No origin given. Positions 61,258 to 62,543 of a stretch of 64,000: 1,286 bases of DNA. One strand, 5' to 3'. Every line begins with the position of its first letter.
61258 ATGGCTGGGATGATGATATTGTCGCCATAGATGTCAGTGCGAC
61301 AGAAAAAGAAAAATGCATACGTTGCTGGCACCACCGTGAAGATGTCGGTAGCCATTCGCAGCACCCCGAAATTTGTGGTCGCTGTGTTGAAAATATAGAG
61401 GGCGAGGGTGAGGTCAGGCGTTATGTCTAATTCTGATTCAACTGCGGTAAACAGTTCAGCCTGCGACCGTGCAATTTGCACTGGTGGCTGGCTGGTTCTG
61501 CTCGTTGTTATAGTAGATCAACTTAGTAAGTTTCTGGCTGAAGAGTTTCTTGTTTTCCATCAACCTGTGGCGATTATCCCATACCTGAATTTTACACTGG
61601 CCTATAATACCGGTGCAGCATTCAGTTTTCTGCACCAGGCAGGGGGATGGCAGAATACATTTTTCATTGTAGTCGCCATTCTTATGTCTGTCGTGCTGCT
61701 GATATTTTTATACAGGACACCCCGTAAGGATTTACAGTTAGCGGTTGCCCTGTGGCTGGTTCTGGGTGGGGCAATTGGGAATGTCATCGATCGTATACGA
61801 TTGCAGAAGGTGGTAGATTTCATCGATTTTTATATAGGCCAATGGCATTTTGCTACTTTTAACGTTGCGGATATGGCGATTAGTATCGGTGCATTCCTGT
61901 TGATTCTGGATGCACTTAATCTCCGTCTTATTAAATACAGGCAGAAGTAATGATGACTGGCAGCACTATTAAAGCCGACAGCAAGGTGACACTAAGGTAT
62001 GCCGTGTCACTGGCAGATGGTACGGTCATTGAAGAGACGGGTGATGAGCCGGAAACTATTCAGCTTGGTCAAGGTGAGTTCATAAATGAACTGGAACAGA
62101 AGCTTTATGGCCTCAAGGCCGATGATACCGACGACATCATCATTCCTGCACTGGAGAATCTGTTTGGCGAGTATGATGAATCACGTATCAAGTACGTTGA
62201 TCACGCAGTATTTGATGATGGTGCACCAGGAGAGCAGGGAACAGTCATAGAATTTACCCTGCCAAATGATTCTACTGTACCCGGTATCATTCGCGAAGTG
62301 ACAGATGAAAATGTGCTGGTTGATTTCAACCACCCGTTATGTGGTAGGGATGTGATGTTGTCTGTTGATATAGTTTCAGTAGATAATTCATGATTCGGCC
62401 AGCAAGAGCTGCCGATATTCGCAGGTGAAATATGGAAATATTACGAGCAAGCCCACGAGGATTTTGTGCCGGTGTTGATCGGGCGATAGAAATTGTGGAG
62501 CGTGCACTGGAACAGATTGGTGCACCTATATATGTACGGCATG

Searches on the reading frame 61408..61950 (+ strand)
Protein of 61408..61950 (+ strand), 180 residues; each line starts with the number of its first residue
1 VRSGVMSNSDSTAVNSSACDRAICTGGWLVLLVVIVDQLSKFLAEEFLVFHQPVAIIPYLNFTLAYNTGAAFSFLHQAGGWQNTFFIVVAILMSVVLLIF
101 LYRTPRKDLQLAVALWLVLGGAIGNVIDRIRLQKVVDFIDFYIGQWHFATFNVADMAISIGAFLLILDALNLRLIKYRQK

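Call 60: search_protein_families(library=pfam, proteins=[window:61408-61950:+], max_evalue=0.001)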
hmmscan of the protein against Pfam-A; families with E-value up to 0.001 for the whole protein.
window:61408-61950:+ (180 aa): 1 family
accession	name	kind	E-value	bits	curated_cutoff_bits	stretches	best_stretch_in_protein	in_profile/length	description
PF01252.23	Peptidase_A8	-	4.5e-40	137.6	25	1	29-170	1-141/142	Signal peptidase (SPase) II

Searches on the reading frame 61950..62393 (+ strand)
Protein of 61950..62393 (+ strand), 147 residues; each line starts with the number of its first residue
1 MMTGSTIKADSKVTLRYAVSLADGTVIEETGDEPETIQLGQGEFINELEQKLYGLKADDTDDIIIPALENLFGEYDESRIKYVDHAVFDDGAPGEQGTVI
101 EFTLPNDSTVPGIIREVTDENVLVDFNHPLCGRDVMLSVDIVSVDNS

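Call 60: search_protein_families(library=pfam, proteins=[window:61950-62393:+], max_evalue=0.001)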
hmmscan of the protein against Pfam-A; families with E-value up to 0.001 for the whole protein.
window:61950-62393:+ (147 aa): 1 family
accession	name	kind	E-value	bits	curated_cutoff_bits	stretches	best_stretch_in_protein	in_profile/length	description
PF00254.34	FKBP_C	-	2.1e-10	41.2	21.1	1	6-87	4-88/94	FKBP-type peptidyl-prolyl cis-trans isomerase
